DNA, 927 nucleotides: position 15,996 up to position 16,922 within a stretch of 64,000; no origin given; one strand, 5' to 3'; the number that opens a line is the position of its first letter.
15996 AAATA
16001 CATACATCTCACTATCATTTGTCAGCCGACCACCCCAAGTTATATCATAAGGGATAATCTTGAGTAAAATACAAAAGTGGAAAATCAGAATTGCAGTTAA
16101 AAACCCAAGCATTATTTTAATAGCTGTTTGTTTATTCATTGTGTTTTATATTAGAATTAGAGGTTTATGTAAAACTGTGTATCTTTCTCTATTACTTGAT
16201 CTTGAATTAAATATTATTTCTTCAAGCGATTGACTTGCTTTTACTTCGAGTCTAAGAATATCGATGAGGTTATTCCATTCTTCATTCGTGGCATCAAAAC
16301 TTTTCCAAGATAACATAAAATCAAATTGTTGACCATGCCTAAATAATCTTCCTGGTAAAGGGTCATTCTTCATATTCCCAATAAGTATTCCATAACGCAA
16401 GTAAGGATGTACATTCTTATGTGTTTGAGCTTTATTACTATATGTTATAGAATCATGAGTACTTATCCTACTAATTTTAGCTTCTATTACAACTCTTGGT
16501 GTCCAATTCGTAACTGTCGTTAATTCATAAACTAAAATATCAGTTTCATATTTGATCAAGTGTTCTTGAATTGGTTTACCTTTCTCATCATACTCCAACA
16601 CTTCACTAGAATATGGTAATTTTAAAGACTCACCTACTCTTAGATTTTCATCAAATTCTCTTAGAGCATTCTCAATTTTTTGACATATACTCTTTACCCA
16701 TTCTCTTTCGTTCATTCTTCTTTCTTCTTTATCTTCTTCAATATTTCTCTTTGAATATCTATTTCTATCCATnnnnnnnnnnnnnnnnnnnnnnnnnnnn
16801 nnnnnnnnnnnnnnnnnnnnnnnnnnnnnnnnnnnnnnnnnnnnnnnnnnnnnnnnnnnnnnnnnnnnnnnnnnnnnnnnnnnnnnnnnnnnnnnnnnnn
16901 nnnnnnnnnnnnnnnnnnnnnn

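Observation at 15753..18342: AT-rich four-gene operon with two unrelated PD-(D/E)xK nuclease-like proteins: candidate uncharacterised defence-type system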

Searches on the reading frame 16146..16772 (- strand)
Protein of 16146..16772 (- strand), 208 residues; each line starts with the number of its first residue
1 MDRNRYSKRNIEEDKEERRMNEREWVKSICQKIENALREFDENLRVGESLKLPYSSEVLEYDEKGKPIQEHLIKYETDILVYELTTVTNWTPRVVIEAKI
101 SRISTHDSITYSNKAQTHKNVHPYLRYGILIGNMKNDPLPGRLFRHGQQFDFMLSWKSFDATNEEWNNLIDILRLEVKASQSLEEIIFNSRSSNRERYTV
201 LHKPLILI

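Call 3: search_protein_families(library=pfam, proteins=[window:16146-16772:-], max_evalue=1)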
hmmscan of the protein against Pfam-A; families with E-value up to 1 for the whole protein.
window:16146-16772:- (208 aa): 0 families

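Call 4: search_protein_families(library=padloc, proteins=[window:16146-16772:-], max_evalue=1)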
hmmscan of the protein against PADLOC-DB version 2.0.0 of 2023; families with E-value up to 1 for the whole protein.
window:16146-16772:- (208 aa): 0 families

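Call 5: search_protein_families(library=ncbifam, proteins=[window:16146-16772:-], max_evalue=1)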
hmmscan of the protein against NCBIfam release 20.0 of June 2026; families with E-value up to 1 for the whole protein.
window:16146-16772:- (208 aa): 1 family
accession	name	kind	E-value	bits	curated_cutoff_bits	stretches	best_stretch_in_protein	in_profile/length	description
TIGR00348.1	hsdR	subfamily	0.025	13.1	284.55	1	73-174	116-214/674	HsdR family type I site-specific deoxyribonuclease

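Call 11: find_homologous_proteins(query=window:16146-16772:-)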
Query window:16146-16772:- (208 aa): 754 proteins with E <= 0.001 among 819 candidates; the best 120 are listed.
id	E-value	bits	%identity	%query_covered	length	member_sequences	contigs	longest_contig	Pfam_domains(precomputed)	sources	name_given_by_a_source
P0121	4.9e-131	452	99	100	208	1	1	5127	-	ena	-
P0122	6.8e-106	370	90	90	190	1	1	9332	-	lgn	-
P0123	6.4e-88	312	74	90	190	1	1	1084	-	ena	-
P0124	1.1e-84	301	99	66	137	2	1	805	-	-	-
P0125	6.1e-84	299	72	90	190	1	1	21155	-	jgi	-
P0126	3.9e-78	280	65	91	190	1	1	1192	-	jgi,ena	-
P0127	9.4e-78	278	66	90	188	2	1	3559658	-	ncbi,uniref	ncbi:hypothetical protein [Aureibaculum conchae]|uniref:hypothetical protein n=1 Tax=Aureibaculum sp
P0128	1.8e-77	278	66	90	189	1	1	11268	-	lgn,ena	-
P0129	2.7e-77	277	65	90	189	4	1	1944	-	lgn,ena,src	-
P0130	8.5e-77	275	67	90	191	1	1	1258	-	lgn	-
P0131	5.8e-76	273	66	90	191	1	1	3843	-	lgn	-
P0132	1.4e-75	271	65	90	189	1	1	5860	-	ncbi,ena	-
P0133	2.2e-75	271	66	90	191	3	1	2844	-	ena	-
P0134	3.6e-75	270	62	92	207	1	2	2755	-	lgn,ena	-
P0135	4.1e-75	270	62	92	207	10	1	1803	-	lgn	-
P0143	3.8e-74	267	62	90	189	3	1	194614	-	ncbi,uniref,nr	ncbi:hypothetical protein [Psychroflexus salis]|uniref:Uncharacterized protein n=1 Tax=Psychroflexus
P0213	3.9e-66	241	57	90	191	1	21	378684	-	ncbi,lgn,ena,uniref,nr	ncbi:MAG TPA: hypothetical protein PKN96_11970 [Flavobacterium sp.]|uniref:hypothetical protein n=1 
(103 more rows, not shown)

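Call 13: find_encoding_contigs(protein=P0122, flank=8000, max_places=3)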
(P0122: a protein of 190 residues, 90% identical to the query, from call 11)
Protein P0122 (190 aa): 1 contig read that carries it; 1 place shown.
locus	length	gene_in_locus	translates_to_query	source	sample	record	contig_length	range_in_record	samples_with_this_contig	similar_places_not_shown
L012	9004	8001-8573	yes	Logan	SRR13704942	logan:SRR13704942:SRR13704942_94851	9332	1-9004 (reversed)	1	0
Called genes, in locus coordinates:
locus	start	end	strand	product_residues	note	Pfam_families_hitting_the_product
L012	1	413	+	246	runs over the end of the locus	?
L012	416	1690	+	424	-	PF07228:SpoIIE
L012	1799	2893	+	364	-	PF18962:Por_Secre_tail (weak)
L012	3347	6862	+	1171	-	PF08471:Ribonuc_red_2_N, PF02867:Ribonuc_red_lgC, PF12637:TSCPD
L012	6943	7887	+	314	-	-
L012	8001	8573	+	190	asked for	-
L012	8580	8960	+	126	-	-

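Call 14: find_encoding_contigs(protein=P0127, flank=8000, max_places=3)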
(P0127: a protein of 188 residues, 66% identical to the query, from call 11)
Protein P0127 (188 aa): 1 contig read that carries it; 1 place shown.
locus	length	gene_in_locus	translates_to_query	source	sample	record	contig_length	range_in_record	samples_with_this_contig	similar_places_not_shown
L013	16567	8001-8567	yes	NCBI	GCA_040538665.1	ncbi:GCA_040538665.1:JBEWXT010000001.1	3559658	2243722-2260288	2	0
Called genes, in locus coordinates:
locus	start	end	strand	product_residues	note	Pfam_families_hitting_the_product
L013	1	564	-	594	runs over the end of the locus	PF03781:FGE-sulfatase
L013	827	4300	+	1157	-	PF01364:Peptidase_C25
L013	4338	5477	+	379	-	PF19572:PorV, PF03349:Toluene_X (faint)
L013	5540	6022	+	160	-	PF08211:dCMP_cyt_deam_2, PF00383:dCMP_cyt_deam_1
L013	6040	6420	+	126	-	PF01152:Bac_globin (weak)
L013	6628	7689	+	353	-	PF00108:Thiolase_N (faint), PF08545:ACP_syn_III, PF08541:ACP_syn_III_C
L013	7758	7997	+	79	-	PF24717:DUF7672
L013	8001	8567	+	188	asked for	-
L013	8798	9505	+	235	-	PF02405:MlaE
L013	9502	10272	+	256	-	PF00005:ABC_tran, PF13304:AAA_21 (faint)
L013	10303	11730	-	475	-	PF04087:DUF389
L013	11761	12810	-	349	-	PF00483:NTP_transferase, PF22640:ManC_GMP_beta-helix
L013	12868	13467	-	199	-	PF10263:SprT-like, PF06114:Peptidase_M78 (faint)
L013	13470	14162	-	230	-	PF00106:adh_short, PF01370:Epimerase, PF08659:KR, PF13460:NAD_binding_10 (faint), PF13561:adh_short_C2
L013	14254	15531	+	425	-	PF01979:Amidohydro_1, PF07969:Amidohydro_3 (weak)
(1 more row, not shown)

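Call 15: find_encoding_contigs(protein=P0143, flank=8000, max_places=3)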
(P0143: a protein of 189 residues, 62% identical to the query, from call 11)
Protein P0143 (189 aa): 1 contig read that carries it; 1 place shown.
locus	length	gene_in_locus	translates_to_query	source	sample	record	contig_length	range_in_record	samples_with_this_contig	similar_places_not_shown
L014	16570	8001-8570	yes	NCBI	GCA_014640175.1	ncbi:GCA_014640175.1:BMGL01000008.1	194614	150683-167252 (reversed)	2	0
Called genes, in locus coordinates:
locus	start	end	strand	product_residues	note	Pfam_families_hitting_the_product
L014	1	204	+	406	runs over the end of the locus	-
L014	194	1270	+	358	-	PF07603:Lcl_C (faint)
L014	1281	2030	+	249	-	-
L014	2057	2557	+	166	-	-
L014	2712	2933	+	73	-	-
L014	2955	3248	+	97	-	-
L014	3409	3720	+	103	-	-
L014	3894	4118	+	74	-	-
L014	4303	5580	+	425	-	PF13102:Phage_int_SAM_5, PF00589:Phage_integrase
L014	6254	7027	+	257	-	-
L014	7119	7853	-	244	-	PF02586:SRAP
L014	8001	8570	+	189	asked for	-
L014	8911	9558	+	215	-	-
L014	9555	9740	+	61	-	-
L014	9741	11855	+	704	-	PF03235:GmrSD_N, PF04326:SLFN_AlbA_2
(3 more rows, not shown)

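Call 16: find_encoding_contigs(protein=P0213, flank=8000, max_places=3)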
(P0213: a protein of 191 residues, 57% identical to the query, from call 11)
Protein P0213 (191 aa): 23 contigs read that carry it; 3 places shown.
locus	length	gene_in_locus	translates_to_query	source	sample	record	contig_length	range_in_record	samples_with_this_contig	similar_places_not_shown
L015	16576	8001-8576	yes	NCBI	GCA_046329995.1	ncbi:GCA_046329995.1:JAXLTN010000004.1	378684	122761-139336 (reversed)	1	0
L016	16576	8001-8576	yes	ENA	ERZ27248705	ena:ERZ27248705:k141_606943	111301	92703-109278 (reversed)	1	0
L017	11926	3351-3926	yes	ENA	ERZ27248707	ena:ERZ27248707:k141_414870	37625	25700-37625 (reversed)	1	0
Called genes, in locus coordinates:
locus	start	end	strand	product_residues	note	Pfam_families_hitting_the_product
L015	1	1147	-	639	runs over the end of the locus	PF00890:FAD_binding_2, PF01266:DAO (weak), PF07992:Pyr_redox_2 (faint), PF02910:Succ_DH_flav_C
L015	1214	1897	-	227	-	-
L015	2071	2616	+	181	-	PF07463:NUMOD4 (weak)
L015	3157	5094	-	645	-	PF18962:Por_Secre_tail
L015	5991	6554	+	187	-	PF13240:Zn_Ribbon_1 (weak), PF24463:DUF7577 (weak)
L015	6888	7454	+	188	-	-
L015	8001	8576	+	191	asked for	-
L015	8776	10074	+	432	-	PF00144:Beta-lactamase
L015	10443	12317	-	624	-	PF04851:ResIII (faint), PF09848:SLFN-g3_helicase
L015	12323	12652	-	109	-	PF08761:dUTPase_2 (weak), PF12643:MazG-like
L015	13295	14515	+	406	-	-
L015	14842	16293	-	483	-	PF18962:Por_Secre_tail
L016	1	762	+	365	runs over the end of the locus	PF01757:Acyl_transf_3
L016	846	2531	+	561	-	PF00171:Aldedh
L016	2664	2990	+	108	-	PF04977:DivIC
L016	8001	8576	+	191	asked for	-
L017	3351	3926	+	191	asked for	-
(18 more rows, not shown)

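Call 20: search_solved_structures(query=A1, max_evalue=10, show_alignments=2)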
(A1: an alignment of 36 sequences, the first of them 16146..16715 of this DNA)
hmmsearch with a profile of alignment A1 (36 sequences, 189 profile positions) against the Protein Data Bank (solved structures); distinct sequences matched with E-value up to 10: 1.
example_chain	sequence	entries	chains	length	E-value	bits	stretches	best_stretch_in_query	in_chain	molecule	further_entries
6t8d_X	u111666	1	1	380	0.11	15.4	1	105-170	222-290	MakB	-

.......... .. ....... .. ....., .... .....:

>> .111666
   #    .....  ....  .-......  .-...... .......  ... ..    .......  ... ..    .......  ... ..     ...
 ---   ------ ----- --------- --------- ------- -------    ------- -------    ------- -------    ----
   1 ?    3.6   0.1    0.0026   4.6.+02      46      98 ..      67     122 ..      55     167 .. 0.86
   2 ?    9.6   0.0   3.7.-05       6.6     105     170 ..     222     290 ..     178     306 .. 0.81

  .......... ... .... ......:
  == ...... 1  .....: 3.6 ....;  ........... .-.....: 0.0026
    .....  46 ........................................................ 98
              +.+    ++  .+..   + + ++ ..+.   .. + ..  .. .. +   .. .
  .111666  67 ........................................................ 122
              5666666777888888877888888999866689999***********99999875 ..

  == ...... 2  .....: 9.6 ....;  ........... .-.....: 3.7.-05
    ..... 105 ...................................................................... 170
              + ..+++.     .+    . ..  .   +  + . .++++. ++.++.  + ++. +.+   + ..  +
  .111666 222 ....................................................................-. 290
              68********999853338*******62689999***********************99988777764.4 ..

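Call 25: find_related_loci(query=A1, collection=viral_contigs, flank=8000)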
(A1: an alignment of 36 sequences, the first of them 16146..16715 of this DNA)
Query A1 (189 aa) in viral_contigs; peptide patterns used: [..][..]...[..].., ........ (x = any residue, [..] = any of these).
55 stretches matched a pattern; 4 encode a relative of the query (tblastn E <= 1e-3); 4 distinct loci.
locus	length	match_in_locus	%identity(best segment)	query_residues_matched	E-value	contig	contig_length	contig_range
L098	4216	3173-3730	54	1-188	1e-63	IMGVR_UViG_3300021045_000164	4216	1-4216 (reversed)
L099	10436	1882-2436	49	1-188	2e-56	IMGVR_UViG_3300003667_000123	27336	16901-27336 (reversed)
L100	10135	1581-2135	49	1-188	1e-56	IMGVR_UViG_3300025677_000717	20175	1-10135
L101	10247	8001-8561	42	1-188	5e-48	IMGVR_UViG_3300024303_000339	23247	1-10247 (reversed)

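Call 33: predict_structure(alignment_id=A1)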
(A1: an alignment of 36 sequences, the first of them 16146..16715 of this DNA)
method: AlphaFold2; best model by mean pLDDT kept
length: 189 residues; sequences in the alignment: 36
mean_pLDDT: 86.0   pTM: 0.81
mean pLDDT of the five models: 86.0, 85.9, 83.6, 77.9, 77.4
residues with pLDDT >= 90: 92; 70-90: 79; 50-70: 12; < 50: 6
segments of 3 or more residues with pLDDT < 50: 184-189
pLDDT, mean of each block of 10 residues (from residue 1): 86 96 95 87 92 90 94 94 85 90 92 80 75 88 93 96 85 64 48
secondary structure, 60 per line:
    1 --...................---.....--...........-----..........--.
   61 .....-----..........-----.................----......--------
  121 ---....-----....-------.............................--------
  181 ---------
elements in order: H3-21 E25-29 E32-42 E48-57 E60-65 E71-80 H86-102 E107-112 H124-127 E133-136 H144-172

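Call 37: fold_search(model_id=the predicted structure, library=pdb)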
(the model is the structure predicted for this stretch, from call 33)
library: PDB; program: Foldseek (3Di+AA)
matches with E <= 10: 1058; with E <= 0.001: 1
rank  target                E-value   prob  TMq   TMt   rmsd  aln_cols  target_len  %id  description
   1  6m9g_B                6.3e-04  1.00  0.42  0.31   7.2       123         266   13  BbvCI B2 dimer with Ta6Br14 clusters (released 2018-11-14)
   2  6mag_A                1.0e-03  1.00  0.46  0.33   7.0       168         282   13  native BbvCI B2 dimer in space group C222 (released 2018-11-14)
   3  6m9g_A                1.3e-03  1.00  0.50  0.35   7.2       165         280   13  BbvCI B2 dimer with Ta6Br14 clusters (released 2018-11-14)
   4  6maf_A                1.8e-03  1.00  0.46  0.35   7.7       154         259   14  native BbvCI A2B2 tetramer at low resolution (released 2018-11-14)
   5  6eg7_B                2.6e-03  1.00  0.47  0.33   7.0       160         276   12  BbvCI B2 dimer with I3C clusters (released 2018-11-14)
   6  6maf_C                3.8e-03  1.00  0.48  0.34   6.9       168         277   17  native BbvCI A2B2 tetramer at low resolution (released 2018-11-14)
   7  6eg7_A                8.8e-03  1.00  0.37  0.26   4.9       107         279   15  BbvCI B2 dimer with I3C clusters (released 2018-11-14)
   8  4r83_A                1.0e-02  0.57  0.26  0.12  15.7       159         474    9  Crystal structure of Sialyltransferase from Photobacterium damsela (released 2014-12-03)
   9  4r83_B                2.3e-02  0.41  0.25  0.12  15.7       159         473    9  Crystal structure of Sialyltransferase from Photobacterium damsela (released 2014-12-03)
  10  4p0q_B                2.6e-02  0.72  0.30  0.22   6.9       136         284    6  Crystal structure of Human Mus81-Eme1 in complex with 5'-flap DNA (released 2014-05-28)
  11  4p0p_B                3.2e-02  0.54  0.26  0.20   8.1       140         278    6  Crystal structure of Human Mus81-Eme1 in complex with 5'-flap DNA, and Mg2+ (released 2014-05-28)
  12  8iub_A                3.6e-02  0.23  0.20  0.09  12.3       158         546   11  Crystal structure of GH66 endodextranase from Flavobacterium johnsoniae in complex with isomaltotriose (released 2023-06-14)
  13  1h4z                  6.9e-02  0.54  0.26  0.38   7.6       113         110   12  Structure of the Anti-Sigma Factor Antagonist SpoIIAA in its Unphosphorylated Form (released 2001-07-06)
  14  9ezd_A                1.2e-01  0.33  0.34  0.12  16.8       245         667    7  BsmI (Bottom Nicking mutant) crystallized with Mg2+ and cognate dsDNA (Post-reactive complex) (released 2025-04-02)
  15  9f38_A                1.3e-01  0.35  0.32  0.11  13.2       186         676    6  BsmI (wild-type) crystallized with Ca2+ and cognate dsDNA (released 2025-04-02)
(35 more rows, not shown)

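Call 45: find_related_loci(query=A1, collection=metagenome_contigs, flank=7000)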
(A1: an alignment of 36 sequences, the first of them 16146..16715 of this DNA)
Query A1 (189 aa) in metagenome_contigs; peptide patterns used: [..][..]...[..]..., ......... (x = any residue, [..] = any of these).
459 stretches matched a pattern; 364 encode a relative of the query (tblastn E <= 1e-3); the best 80 are kept; 80 distinct loci.
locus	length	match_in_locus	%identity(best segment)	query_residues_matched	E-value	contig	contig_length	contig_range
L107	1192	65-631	65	1-189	1e-90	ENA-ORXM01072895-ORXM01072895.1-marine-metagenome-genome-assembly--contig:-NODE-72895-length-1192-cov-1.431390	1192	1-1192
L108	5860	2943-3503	65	1-188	6e-82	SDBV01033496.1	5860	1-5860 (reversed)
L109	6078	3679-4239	64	1-188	3e-81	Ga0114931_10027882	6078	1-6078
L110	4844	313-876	65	1-188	2e-80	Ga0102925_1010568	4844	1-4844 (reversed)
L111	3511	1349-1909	61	1-188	7e-79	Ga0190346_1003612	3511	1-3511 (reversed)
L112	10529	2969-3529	63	1-188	7e-78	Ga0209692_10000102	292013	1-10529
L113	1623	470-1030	61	1-188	5e-81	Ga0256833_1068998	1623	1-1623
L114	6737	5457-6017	62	1-188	9e-77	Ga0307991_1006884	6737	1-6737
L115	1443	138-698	62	1-188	3e-80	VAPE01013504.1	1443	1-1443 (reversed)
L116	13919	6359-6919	59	1-188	3e-75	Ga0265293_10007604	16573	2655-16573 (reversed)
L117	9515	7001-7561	59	1-188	2e-75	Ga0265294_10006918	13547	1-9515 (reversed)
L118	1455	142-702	61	1-188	2e-79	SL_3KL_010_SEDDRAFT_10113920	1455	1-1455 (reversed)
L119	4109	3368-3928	62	1-188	1e-74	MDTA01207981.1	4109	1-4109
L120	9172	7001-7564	60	1-188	3e-74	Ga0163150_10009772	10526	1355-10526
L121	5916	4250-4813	60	1-188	6e-74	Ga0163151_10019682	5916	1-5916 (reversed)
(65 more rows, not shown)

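Call 54: search_protein_families(library=phrogs, proteins=[window:16146-16715:-], max_evalue=0.1)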
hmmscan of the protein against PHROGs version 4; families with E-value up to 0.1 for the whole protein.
window:16146-16715:- (189 aa): 0 families

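Call 66: search_dna_similar(query=window:16146-16715:-, collection=plasmids, mode=protein, max_rows=12)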
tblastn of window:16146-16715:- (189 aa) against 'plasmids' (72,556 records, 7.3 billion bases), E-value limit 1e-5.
Records with a match: 1; places in all: 2; records where one place covers at least 80% of the query: 1.
Best place of each record, by identity: <60% 1.
By first word of the organism name: Desulforapulum 1.
By predicted mobility (MOB-suite, as given by PLSDB): mobilizable 1.
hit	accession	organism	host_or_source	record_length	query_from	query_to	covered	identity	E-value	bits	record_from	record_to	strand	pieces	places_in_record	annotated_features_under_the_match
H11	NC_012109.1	Desulforapulum autotrophicum HRM2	-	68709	1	187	99%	53.5%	3e-58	203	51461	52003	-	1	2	hypothetical protein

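Call 68: get_annotated_region(hit=H11, flank=7000)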
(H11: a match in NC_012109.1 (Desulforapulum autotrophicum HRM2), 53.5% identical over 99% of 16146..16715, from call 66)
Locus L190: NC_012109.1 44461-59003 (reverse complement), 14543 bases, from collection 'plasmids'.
description: Desulforapulum autotrophicum HRM2 plasmid pHRM2a, complete sequence
organism: Desulforapulum autotrophicum HRM2 (NCBI taxid 177437)
taxonomy: Bacteria; Thermodesulfobacteriota; Desulfobacteria; Desulfobacterales; Desulfobacteraceae; Desulforapulum; Desulforapulum autotrophicum; Desulforapulum autotrophicum HRM2
host: -; source: -; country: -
typing (MOB-suite, as given by PLSDB): mobilizable; replicon rep_cluster_1872; relaxase MOBQ
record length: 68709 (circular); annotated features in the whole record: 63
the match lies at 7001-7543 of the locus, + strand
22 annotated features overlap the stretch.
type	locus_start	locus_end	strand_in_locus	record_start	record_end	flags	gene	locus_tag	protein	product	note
CDS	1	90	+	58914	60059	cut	-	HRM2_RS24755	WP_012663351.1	HEAT repeat domain-containing protein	-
CDS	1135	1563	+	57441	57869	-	-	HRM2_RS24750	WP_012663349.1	hypothetical protein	-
CDS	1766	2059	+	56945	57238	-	-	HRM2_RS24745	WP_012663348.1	type II toxin-antitoxin system HigB family toxin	GO:0090304 - nucleic acid metabolic process [Evidence IEA]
CDS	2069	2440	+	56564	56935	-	-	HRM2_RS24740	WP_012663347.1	transcriptional regulator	-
CDS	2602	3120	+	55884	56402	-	-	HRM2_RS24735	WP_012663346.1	hypothetical protein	-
CDS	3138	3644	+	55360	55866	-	-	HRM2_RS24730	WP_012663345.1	hypothetical protein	-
CDS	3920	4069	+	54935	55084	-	-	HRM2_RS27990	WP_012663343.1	hypothetical protein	-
CDS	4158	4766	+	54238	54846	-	-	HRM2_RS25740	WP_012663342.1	hypothetical protein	-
CDS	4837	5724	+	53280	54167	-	-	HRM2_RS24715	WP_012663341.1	GIY-YIG nuclease family protein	-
CDS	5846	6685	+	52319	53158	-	-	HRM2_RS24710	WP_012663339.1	hypothetical protein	-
CDS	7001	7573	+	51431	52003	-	-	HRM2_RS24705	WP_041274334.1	hypothetical protein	-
CDS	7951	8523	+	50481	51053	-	-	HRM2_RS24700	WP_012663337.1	recombinase family protein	GO:0006310 - DNA recombination [Evidence IEA]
CDS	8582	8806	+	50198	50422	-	-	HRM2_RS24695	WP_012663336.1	addiction module protein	-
CDS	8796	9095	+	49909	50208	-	-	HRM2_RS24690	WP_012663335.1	type II toxin-antitoxin system RelE/ParE family toxin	GO:0030541 - plasmid partitioning [Evidence IEA]; GO:0051290 - protein heterotetramerization [Evidence IEA]; GO:0009432 ...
CDS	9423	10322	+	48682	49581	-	-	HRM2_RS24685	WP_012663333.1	MerR family transcriptional regulator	GO:0006355 - regulation of DNA-templated transcription [Evidence IEA]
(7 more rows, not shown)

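Call 72: search_protein_families(library=pfam, proteins=[L101:8579-9763:+, L101:6637-7725:+], max_evalue=0.001)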
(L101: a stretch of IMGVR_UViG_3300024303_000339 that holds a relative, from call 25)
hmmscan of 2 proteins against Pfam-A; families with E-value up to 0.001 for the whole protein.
L101:8579-9763:+ (394 aa): 1 family
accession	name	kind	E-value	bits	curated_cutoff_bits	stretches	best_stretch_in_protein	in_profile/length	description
PF14253.11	AbiH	-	6.4e-34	118.6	30.9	1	3-351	1-250/260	Bacteriophage abortive infection AbiH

L101:6637-7725:+ (362 aa): 3 families
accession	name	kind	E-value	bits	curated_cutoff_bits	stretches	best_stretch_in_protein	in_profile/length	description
PF00589.27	Phage_integrase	-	5.1e-23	82.2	27.1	1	175-340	4-169/172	Phage integrase family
PF14659.12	Phage_int_SAM_3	-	4.1e-07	30.6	22.6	1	70-125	2-57/58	Phage integrase, N-terminal SAM-like domain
PF14657.12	Arm-DNA-bind_4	-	1.4e-05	25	22.3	1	13-42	2-32/47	Arm DNA-binding domain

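Call 79: search_protein_families(library=pfam, proteins=[L012:8580-8960:+], max_evalue=0.01)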
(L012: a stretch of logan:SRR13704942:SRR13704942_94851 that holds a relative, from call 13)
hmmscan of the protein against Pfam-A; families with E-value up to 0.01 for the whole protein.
L012:8580-8960:+ (126 aa): 0 families
